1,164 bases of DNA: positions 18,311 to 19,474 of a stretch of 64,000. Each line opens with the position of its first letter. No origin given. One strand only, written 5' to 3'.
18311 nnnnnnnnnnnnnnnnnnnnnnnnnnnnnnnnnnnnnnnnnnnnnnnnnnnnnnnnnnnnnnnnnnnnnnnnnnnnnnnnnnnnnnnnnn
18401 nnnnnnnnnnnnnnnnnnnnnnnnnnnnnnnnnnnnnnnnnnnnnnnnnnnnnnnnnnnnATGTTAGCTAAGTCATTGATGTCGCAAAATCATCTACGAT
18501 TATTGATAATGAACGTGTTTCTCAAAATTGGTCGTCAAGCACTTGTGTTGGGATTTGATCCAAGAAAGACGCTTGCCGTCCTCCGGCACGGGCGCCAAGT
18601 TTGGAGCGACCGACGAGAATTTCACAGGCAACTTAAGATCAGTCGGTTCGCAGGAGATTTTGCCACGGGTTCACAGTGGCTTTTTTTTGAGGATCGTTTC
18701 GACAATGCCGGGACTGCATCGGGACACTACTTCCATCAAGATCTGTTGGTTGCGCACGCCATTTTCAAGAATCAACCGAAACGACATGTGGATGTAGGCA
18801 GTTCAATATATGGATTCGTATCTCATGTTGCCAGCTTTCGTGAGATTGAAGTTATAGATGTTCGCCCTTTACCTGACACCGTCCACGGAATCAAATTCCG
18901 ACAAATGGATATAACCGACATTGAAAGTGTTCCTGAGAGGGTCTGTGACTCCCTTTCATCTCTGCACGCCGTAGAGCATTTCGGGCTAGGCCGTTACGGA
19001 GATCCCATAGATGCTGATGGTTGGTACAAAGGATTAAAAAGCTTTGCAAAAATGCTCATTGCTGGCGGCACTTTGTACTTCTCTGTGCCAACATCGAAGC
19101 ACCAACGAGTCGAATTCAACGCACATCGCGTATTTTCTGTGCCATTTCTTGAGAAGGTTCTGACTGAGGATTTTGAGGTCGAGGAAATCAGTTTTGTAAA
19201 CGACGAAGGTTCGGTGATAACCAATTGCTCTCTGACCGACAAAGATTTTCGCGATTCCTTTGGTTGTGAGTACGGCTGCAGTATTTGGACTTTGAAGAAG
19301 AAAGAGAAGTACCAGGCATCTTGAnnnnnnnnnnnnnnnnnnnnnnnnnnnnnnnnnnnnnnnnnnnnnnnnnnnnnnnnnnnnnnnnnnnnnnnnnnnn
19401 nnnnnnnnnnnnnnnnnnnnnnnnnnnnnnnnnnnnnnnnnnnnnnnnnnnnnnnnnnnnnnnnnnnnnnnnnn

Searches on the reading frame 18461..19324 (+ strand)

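Call 88: search_protein_families(library=pfam, proteins=[window:18461-19324:+], max_evalue=0.00001)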
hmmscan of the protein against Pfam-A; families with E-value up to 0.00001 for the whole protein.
window:18461-19324:+ (287 aa): 1 family
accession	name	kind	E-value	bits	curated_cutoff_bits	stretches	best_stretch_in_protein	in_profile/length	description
PF03269.20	DUF268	-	9.8e-10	39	25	1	162-227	63-127/176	Caenorhabditis protein of unknown function, DUF268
